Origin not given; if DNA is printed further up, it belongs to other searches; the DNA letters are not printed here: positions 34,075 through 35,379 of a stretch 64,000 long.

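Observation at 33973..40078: susC-susD-T9SS cargo operon: a CTD-bearing propeller-like protein occupies the SusE/F slot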

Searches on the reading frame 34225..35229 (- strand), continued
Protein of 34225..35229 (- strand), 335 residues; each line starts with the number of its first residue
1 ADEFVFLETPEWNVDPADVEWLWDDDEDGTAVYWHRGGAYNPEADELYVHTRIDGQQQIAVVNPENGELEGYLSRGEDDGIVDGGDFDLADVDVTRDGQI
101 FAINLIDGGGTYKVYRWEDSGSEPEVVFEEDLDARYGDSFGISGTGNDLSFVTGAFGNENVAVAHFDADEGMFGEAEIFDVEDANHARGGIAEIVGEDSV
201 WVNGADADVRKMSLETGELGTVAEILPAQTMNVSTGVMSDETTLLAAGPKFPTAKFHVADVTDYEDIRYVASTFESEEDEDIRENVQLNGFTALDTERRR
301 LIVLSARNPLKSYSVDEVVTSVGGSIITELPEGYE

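Call 41: find_related_loci(query=A3, collection=genome_contigs, flank=10000)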
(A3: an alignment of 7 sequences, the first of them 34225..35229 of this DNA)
Query A3 (335 aa) in genome_contigs; peptide patterns used: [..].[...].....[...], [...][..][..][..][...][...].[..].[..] (x = any residue, [..] = any of these).
85 stretches matched a pattern; 17 encode a relative of the query (tblastn E <= 1e-3); 17 distinct loci.
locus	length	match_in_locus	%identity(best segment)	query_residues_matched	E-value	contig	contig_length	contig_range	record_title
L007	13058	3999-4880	36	7-317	2e-42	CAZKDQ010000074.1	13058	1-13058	MAG TPA_asm: uncultured Rhodothermales bacterium isolate SRP220891_co3_377 genome assembly, contig: NODE_7071_length_130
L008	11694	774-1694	31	1-321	1e-37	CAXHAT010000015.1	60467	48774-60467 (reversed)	MAG TPA_asm: uncultured Deferribacteres bacterium isolate SRR12479933_maxbin2_2 genome assembly, contig: ERZ4874384.16,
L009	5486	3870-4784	34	6-315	1e-35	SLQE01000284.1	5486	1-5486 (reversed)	MAG: Bacteroidetes bacterium isolate CSSed165cm_521R1 CSSed16-5cm-74403, whole genome shotgun sequence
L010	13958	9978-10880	31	7-320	2e-32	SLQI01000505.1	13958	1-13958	MAG: Balneolales bacterium isolate CSSed165cm_526 CSSed16-5cm-13860, whole genome shotgun sequence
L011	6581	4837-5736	33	10-320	1e-30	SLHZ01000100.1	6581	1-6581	MAG: Balneolales bacterium isolate CSSed165cm_179 CSSed16-5cm-54710, whole genome shotgun sequence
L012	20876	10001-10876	32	10-313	3e-28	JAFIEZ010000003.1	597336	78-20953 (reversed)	MAG: Bacteroidetes bacterium isolate coassembly_bin.10 k141_42597, whole genome shotgun sequence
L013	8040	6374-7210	35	36-313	4e-28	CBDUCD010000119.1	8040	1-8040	MAG TPA_asm: uncultured Rhodothermales bacterium isolate ERR2431955_metabat2_95 genome assembly, contig: ERZ23878311.677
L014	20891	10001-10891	30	12-313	2e-27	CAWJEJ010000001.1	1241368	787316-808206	MAG: Rhodothermales bacterium isolate MFD03250.bin.1.183 genome assembly, contig: contig_11075, whole genome shotgun seq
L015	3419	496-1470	27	6-334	2e-26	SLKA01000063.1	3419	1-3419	MAG: Balneolales bacterium isolate CSSed165cm_257R1 CSSed16-5cm-160013, whole genome shotgun sequence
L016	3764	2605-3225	37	11-227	6e-26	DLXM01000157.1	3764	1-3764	MAG TPA_asm: Bacteroidetes bacterium isolate UBA11400 contig_388677, whole genome shotgun sequence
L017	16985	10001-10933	27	10-335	1e-25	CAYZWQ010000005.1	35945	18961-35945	MAG TPA_asm: uncultured Chitinophagales bacterium isolate SRP319275_co3_216 genome assembly, contig: NODE_1399_length_35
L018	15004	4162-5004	30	36-315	1e-26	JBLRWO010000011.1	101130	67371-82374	MAG: Cyclonatronaceae bacterium isolate TamC05-13 NODE_11_length_101130_cov_8.143499, whole genome shotgun sequence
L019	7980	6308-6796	38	36-203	1e-19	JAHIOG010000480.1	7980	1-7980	MAG: bacterium isolate KR13_S3.mb.119 KR13_S3.mb.119_k141_448047, whole genome shotgun sequence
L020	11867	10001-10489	38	36-203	6e-19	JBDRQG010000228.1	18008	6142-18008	MAG: bacterium isolate MEGAHIT-group-2.34 k141_75650, whole genome shotgun sequence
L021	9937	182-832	35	9-230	6e-16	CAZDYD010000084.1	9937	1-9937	MAG TPA_asm: uncultured Chitinophagales bacterium isolate binchicken_co324_24 genome assembly, contig: NODE_2002_length_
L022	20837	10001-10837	25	46-317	2e-10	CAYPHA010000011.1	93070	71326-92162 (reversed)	MAG TPA_asm: uncultured Calditrichota bacterium isolate SRP332253_co2_262 genome assembly, contig: NODE_168_length_93070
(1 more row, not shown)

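Call 61: find_encoding_contigs(protein=P0153, flank=8000, max_places=2)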
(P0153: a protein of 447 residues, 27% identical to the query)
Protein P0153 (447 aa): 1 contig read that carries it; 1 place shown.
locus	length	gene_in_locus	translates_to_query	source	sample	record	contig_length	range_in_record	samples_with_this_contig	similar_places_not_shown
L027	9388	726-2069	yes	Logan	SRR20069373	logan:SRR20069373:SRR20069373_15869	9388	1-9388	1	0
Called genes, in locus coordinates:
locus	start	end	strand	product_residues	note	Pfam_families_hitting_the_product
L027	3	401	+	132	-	?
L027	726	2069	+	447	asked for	PF15416:DUF4623, PF18962:Por_Secre_tail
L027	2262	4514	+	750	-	PF13328:HD_4, PF01966:HD (weak), PF04607:RelA_SpoT, PF02824:TGS, PF28438:RelA_RIS, PF13291:ACT_4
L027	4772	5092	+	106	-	PF00216:Bac_DNA_binding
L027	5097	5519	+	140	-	PF03652:RuvX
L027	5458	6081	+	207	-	PF01327:Pep_deformylase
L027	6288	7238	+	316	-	PF00551:Formyl_trans_N, PF02911:Formyl_trans_C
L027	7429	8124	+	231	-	-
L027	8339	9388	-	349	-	?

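Call 62: find_encoding_contigs(protein=P0161, flank=8000, max_places=2)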
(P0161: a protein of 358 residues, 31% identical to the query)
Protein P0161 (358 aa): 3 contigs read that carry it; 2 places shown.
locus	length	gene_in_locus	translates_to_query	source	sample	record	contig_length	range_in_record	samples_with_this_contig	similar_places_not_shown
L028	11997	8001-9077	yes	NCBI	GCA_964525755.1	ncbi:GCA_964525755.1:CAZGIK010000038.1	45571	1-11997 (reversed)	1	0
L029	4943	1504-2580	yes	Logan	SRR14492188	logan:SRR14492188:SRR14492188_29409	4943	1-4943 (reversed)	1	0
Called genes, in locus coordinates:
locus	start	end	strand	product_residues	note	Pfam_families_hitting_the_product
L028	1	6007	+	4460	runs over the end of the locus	PF07679:I-set (weak), PF13927:Ig_3 (weak), PF05345:He_PIG (weak), PF18957:RibLong (faint), PF05345:He_PIG (weak), PF07705:CARDB (weak), PF13620:CarboxypepD_reg (weak)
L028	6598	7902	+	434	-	PF13570:Beta-prop_ACSF4 (faint), PF13360:PQQ_2, PF01011:PQQ (faint), PF13360:PQQ_2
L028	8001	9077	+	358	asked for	PF15416:DUF4623, PF07589:PEP_exosort_dom (weak)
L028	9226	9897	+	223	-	-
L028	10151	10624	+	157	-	PF01842:ACT, PF22629:ACT_AHAS_ss, PF13710:ACT_5, PF10369:ALS_ss_C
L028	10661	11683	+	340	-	PF02826:2-Hacid_dh_C, PF03446:NAD_binding_2 (weak), PF03807:F420_oxidored, PF07991:KARI_N, PF01450:KARI_C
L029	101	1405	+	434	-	PF13570:Beta-prop_ACSF4 (faint), PF13360:PQQ_2, PF01011:PQQ (faint), PF13360:PQQ_2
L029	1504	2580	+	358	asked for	PF15416:DUF4623, PF07589:PEP_exosort_dom (weak)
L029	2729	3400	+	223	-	-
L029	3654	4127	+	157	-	PF01842:ACT, PF22629:ACT_AHAS_ss, PF13710:ACT_5, PF10369:ALS_ss_C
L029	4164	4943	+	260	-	?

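Call 63: find_encoding_contigs(protein=P0172, flank=8000, max_places=2)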
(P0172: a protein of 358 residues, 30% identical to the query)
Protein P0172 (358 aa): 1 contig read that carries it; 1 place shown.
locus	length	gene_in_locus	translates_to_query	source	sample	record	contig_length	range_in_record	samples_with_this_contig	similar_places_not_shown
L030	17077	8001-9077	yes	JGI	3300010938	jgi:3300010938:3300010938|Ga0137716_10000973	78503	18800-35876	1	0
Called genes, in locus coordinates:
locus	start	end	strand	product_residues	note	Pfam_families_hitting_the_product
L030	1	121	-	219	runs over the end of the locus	PF14339:DUF4394 (faint)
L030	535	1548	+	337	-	PF13407:Peripla_BP_4, PF13377:Peripla_BP_3 (faint), PF13407:Peripla_BP_4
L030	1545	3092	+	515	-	PF02367:TsaE (faint), PF00005:ABC_tran, PF13401:AAA_22 (faint), PF13304:AAA_21 (faint), PF00005:ABC_tran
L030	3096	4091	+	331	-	PF02653:BPD_transp_2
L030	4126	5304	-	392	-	PF13378:MR_MLE_C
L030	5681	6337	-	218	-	-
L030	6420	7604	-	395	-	-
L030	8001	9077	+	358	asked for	PF15416:DUF4623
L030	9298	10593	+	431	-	PF15416:DUF4623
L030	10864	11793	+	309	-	PF07596:SBP_bac_10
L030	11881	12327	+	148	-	-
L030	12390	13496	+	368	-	PF02163:Peptidase_M50, PF00571:CBS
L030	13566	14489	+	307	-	PF01545:Cation_efflux, PF16916:ZT_dimer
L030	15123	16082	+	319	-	PF00132:Hexapep (faint)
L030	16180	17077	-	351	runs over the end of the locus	PF00902:TatC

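Call 64: list_cluster_members(proteins=[P0156, P0213, P0001, P0188, P0198])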
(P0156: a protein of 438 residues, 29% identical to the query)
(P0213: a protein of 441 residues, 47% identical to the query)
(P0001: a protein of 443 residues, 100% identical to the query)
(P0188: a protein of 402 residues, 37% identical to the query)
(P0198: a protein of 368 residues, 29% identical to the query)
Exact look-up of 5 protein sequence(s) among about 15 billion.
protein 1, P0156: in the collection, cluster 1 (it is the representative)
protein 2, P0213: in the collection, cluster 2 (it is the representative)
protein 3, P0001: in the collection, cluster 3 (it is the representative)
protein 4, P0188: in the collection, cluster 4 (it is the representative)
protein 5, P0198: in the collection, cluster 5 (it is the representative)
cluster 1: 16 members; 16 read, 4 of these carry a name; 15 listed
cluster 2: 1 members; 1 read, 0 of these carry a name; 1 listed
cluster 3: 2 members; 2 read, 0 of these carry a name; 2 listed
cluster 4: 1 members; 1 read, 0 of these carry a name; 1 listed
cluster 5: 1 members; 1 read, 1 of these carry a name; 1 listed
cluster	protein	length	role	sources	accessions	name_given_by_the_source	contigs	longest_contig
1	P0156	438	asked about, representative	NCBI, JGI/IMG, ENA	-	-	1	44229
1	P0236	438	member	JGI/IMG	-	hypothetical protein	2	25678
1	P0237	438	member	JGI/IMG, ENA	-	hypothetical protein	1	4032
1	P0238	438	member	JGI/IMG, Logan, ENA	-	hypothetical protein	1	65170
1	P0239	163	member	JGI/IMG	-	hypothetical protein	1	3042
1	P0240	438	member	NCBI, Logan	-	-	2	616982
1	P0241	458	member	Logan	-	-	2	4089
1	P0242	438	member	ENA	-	-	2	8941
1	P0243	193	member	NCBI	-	-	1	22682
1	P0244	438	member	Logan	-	-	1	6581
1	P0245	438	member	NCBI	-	-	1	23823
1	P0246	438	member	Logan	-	-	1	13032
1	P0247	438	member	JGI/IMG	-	-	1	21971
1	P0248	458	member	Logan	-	-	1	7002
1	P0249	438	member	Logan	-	-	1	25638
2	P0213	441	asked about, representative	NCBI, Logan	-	-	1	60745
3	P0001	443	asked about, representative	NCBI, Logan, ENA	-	-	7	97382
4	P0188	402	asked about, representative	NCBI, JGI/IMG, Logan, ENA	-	-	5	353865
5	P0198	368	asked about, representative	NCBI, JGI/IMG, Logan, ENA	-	hypothetical protein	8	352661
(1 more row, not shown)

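Call 73: search_protein_families(library=pfam, alignment_id=A5, max_evalue=0.0001)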
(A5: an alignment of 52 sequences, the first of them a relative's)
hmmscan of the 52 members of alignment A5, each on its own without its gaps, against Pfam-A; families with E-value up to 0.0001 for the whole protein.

A. member 1, P0010 (1118 aa): 2 families
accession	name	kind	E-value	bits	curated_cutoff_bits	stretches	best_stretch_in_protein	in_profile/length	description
PF07452.17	CHRD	-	3e-20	73.7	24.1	1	332-454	2-117/117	CHRD domain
PF14292.12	SusE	-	1.5e-14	54.5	25.2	1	903-994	14-105/106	SusE outer membrane protein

B. families by the number of members that match (of 52 scanned): 29 families (the first 25 are shown)
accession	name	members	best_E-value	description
PF18962.6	Por_Secre_tail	31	1.7e-13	Secretion system C-terminal sorting domain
PF15416.12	DUF4623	18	7.7e-19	Domain of unknown function (DUF4623)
PF13927.12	Ig_3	9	3.9e-12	Immunoglobulin domain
PF16410.10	DUF5018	8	9.5e-25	Domain of unknown function (DUF5018)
PF13860.13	FlgD_ig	8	5.3e-13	FlgD Ig-like domain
PF14292.12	SusE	7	1.5e-14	SusE outer membrane protein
PF07679.22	I-set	6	3.9e-10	Immunoglobulin I-set domain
PF07452.17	CHRD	5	1.4e-51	CHRD domain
PF13895.12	Ig_2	5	6.5e-10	Immunoglobulin domain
PF13290.12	CHB_HEX_C_1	4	3.8e-20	Chitobiase/beta-hexosaminidase C-terminal domain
PF13287.12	Fn3_assoc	4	3.4e-18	Fn3 associated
PF18942.5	DUF5689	3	1.1e-09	Family of unknown function (DUF5689)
PF22544.2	HYDIN_VesB_CFA65-like_Ig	3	1.4e-07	HYDIN/CFA65/VesB-like, Ig-like domain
PF00047.31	ig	2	1.3e-06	Immunoglobulin domain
PF07610.17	DUF1573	2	4.6e-06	Protein of unknown function (DUF1573)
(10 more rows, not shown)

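Call 76: search_protein_families(library=pfam, proteins=[L007:2-2191:+, L007:6371-8452:+, L008:1964-3112:+, L008:4099-5973:+, L010:5750-7705:+, L010:8554-9621:+, L012:7892-9778:+, L012:11195-12571:+, L012:6045-7880:-, L014:5815-7893:-], max_evalue=0.0001)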
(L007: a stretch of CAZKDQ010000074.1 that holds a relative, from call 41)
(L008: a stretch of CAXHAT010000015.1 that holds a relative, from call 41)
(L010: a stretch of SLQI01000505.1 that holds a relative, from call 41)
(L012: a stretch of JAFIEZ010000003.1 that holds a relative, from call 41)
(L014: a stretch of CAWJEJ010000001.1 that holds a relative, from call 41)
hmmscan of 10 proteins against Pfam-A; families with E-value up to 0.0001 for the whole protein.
L007:2-2191:+ (730 aa): 2 families
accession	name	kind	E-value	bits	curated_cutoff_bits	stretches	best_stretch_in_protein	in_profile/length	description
PF11897.13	DUF3417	-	6e-23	81.8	25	1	54-149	4-109/109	Protein of unknown function (DUF3417)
PF00343.26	Phosphorylase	-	4.8e-21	75.1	27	1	299-637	219-579/713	Carbohydrate phosphorylase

L007:6371-8452:+ (694 aa): 3 families
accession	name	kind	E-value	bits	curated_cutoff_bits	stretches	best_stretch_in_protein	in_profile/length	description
PF00501.34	AMP-binding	-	1.4e-88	297.7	29.9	1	115-497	2-374/384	AMP-binding enzyme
PF13193.12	AMP-binding_C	-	5.5e-27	94.9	24.5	1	562-640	1-76/76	AMP-binding enzyme C-terminal domain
PF16177.11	ACAS_N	-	9.3e-25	86.7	27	1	56-113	1-55/55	Acetyl-coenzyme A synthetase N-terminus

L008:1964-3112:+ (383 aa): 2 families
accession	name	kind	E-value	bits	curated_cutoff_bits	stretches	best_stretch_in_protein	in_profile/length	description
PF00528.27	BPD_transp_1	-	2.3e-41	142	26.4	1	170-377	1-182/184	Binding-protein-dependent transport system inner membrane component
PF19300.4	BPD_transp_1_N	-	4.4e-12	46.6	23.8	1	61-159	3-114/114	Binding-prot-dependent transport system membrane comp, N-term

L008:4099-5973:+ (625 aa): 11 families
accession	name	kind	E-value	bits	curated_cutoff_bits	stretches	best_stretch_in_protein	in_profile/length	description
PF00005.33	ABC_tran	-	2.7e-59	200.1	25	2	383-535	2-136/137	ABC transporter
PF08352.17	oligo_HPY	-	1.3e-27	96.4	27.1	2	231-295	1-65/65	Oligopeptide/dipeptide transporter, C-terminal region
PF13304.12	AAA_21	-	1.4e-08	35.6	27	0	149-215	235-303/304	AAA domain, putative AbiEii toxin, Type IV TA system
PF13401.12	AAA_22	-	6.3e-08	33.4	27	0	397-484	10-84/130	AAA domain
PF13191.12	AAA_16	-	1.8e-07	32.2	32.6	0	32-68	23-60/167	AAA ATPase domain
PF02463.25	SMC_N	-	3e-07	30.5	40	0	35-222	26-211/220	RecF/RecN/SMC N terminal domain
PF13555.12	AAA_29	-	8e-06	26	27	0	35-60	24-49/61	P-loop containing region of AAA domain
PF00004.35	AAA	-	1e-05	26.4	21.2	0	397-446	3-47/131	ATPase family associated with various cellular activities (AAA)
PF00485.24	PRK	-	1.2e-05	25.7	22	0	395-478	2-86/196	Phosphoribulokinase / Uridine kinase family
PF13245.12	AAA_19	-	4.4e-05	24.1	25.1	0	394-550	13-114/134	AAA domain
PF20720.3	nSTAND3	-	4.8e-05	23.6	27.2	0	389-422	14-47/155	Novel STAND NTPase 3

L010:5750-7705:+ (652 aa): 2 families
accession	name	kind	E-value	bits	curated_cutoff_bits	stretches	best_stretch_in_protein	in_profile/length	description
PF00933.27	Glyco_hydro_3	-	5.2e-91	305.8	27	1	90-408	2-315/316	Glycosyl hydrolase family 3 N terminal domain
PF01915.27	Glyco_hydro_3_C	-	1.4e-10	41.9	31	1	447-625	1-171/200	Glycosyl hydrolase family 3 C-terminal domain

L010:8554-9621:+ (356 aa): 1 family
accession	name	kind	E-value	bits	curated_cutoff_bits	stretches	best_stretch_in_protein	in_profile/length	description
PF00149.33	Metallophos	-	1.2e-11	45.8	21.5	1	52-269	2-190/191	Calcineurin-like phosphoesterase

L012:7892-9778:+ (629 aa): 1 family
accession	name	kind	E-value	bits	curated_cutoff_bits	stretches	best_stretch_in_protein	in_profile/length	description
PF18962.6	Por_Secre_tail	-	2.6e-06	28.1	27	1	551-621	2-69/75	Secretion system C-terminal sorting domain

L012:11195-12571:+ (459 aa): 2 families
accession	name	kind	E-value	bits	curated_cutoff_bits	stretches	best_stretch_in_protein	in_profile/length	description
PF07075.17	NamZ_N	-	5.9e-83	277.7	26.9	1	93-296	1-201/203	Exo-beta-N-acetylmuramidase NamZ, N-terminal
PF20732.2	NamZ_C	-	6.7e-37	128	25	1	302-458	2-152/152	Exo-beta-N-acetylmuramidase NamZ, C-terminal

L012:6045-7880:- (612 aa): 3 families
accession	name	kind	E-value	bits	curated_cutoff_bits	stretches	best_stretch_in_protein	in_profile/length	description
PF02518.31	HATPase_c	-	7.9e-25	87.9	26.4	1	481-590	2-109/111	Histidine kinase-, DNA gyrase B-, and HSP90-like ATPase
PF00512.31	HisKA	-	5.5e-15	55.6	26.9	1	369-434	3-66/66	His Kinase A (phospho-acceptor) domain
PF14501.12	HATPase_c_5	-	4.7e-06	26.9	22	1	486-576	7-90/102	GHKL domain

L014:5815-7893:- (693 aa): 2 families
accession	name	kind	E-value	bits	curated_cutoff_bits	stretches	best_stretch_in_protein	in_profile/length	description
PF01182.26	Glucosamine_iso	-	3.3e-25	89.7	27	1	50-274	2-219/225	Glucosamine-6-phosphate isomerases/6-phosphogluconolactonase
PF02585.22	PIG-L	-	2.3e-16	60.9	28.2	1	375-553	2-128/129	GlcNAc-PI de-N-acetylase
